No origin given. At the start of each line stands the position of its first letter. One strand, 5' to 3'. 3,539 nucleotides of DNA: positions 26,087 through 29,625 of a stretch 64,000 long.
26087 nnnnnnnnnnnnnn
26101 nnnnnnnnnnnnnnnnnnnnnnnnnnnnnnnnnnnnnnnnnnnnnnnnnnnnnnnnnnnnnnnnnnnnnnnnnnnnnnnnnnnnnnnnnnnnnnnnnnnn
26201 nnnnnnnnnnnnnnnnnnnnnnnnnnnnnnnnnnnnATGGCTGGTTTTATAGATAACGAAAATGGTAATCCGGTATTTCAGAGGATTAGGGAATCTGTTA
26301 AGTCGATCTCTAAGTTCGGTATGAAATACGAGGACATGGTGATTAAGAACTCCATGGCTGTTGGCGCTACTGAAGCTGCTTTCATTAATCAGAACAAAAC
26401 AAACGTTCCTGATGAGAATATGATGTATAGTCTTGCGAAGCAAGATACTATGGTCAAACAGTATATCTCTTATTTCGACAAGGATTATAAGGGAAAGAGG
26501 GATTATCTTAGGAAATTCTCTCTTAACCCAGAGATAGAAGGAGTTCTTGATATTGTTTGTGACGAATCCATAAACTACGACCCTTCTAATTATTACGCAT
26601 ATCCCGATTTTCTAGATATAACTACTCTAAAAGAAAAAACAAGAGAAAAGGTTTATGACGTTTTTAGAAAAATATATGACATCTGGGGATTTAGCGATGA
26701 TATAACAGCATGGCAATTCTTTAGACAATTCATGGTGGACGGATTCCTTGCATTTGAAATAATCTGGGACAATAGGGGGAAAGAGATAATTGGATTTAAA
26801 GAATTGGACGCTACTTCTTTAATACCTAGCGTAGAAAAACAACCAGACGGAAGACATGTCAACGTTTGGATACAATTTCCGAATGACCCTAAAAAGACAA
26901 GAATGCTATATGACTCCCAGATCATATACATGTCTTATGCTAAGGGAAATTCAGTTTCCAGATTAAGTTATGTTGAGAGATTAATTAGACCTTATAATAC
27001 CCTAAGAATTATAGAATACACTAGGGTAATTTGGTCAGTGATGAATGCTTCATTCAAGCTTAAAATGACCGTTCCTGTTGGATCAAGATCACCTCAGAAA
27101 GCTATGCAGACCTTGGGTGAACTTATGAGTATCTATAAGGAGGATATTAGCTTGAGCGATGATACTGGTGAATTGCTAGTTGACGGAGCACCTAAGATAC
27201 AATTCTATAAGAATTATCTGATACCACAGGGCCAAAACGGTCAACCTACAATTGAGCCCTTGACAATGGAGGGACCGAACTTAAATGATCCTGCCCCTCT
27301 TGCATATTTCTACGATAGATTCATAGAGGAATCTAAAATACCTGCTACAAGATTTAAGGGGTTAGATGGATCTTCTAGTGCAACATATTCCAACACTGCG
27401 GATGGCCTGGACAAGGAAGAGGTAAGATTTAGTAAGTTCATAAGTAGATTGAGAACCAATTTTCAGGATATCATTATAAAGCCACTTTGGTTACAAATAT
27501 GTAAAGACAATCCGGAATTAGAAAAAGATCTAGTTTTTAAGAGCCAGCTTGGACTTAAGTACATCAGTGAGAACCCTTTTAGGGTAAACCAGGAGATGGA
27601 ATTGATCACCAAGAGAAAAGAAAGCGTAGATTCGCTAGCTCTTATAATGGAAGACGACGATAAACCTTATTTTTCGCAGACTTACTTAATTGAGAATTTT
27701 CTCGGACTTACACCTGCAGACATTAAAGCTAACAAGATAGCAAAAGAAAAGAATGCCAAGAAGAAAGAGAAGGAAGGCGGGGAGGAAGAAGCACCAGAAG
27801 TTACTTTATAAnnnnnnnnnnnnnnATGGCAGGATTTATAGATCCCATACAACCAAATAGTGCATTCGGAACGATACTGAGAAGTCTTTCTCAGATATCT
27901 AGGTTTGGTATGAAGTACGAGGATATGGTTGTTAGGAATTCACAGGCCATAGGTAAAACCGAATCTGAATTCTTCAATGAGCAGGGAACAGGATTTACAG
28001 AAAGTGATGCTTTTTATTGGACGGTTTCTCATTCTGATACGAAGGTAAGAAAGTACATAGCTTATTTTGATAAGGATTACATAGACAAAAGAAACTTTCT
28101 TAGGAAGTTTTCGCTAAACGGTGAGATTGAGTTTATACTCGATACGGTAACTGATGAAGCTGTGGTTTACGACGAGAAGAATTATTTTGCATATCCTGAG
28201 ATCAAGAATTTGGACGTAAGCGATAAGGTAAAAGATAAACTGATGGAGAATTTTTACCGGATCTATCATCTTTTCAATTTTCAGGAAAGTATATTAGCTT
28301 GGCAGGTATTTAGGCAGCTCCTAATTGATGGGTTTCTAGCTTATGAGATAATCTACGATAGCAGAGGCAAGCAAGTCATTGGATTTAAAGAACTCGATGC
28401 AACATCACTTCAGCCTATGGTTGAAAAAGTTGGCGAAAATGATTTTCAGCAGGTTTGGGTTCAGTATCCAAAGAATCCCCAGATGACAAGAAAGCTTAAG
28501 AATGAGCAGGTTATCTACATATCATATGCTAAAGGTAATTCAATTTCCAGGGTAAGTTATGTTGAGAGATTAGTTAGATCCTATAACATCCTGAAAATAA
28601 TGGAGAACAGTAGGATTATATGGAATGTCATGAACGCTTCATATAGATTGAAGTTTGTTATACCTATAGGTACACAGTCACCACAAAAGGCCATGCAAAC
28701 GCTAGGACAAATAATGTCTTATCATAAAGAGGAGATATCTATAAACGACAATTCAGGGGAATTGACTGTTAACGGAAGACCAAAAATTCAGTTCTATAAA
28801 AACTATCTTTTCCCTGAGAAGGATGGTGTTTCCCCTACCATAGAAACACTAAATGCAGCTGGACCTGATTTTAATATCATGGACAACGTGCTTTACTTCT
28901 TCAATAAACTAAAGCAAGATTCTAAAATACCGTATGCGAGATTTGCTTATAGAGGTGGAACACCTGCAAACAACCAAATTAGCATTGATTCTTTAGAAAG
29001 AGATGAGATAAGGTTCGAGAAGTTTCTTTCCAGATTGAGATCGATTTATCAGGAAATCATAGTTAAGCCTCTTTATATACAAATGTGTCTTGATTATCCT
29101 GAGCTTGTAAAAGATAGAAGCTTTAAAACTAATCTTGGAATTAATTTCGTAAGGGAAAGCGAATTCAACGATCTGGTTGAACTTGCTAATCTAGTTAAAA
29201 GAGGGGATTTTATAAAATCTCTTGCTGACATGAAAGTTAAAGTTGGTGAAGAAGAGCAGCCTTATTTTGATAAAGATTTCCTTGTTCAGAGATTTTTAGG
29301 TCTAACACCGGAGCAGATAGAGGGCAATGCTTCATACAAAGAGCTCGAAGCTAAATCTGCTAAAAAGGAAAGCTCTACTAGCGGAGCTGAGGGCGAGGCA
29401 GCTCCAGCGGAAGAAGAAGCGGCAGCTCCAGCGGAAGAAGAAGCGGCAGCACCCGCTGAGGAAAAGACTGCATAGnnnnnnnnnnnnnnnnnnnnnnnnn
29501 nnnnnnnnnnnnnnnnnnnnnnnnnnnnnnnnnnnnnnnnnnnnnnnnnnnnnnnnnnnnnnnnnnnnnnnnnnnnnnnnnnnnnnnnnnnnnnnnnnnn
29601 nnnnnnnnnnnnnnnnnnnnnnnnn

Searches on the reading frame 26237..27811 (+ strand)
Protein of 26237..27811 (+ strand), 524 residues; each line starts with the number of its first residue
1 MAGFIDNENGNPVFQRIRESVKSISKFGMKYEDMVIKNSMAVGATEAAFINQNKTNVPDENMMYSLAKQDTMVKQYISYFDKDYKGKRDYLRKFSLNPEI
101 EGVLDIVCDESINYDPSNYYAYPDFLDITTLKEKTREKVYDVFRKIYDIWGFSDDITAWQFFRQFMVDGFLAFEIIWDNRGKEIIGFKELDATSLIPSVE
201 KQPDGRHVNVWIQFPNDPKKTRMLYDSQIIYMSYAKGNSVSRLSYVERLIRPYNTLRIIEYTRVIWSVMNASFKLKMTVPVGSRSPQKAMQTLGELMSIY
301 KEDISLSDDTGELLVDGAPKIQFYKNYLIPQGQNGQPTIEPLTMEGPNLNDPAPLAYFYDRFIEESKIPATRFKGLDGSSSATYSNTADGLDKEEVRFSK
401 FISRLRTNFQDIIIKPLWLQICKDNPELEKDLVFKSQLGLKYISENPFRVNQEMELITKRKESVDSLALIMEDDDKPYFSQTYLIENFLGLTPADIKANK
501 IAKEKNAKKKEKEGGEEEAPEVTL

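Call 7: search_protein_families(library=phrogs, proteins=[window:26237-27811:+])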
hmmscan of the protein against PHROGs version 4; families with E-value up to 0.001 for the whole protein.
window:26237-27811:+ (524 aa): 1 family
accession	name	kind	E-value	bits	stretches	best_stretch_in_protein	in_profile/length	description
phrog_213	-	head and packaging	1.9e-52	179.5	1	54-518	32-509/528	portal protein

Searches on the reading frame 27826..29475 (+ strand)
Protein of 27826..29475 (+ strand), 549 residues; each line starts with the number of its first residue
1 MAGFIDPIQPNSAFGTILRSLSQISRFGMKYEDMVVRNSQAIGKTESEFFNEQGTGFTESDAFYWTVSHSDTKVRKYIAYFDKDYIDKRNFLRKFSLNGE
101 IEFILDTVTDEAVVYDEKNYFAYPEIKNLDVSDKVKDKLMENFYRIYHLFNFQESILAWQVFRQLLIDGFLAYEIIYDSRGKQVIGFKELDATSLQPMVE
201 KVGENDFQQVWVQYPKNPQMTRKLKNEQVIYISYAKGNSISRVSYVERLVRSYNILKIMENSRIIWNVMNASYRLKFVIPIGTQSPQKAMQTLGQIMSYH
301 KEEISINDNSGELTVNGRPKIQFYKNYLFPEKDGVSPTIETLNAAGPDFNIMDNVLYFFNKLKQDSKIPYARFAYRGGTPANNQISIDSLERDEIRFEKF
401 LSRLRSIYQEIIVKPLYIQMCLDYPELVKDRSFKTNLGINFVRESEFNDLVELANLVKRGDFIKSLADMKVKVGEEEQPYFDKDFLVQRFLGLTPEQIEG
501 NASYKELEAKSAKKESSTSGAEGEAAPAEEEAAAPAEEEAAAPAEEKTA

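Call 7: search_protein_families(library=phrogs, proteins=[window:27826-29475:+])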
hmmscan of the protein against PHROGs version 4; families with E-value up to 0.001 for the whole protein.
window:27826-29475:+ (549 aa): 1 family
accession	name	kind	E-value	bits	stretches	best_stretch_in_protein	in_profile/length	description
phrog_213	-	head and packaging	4.7e-62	211.2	1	89-532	64-521/528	portal protein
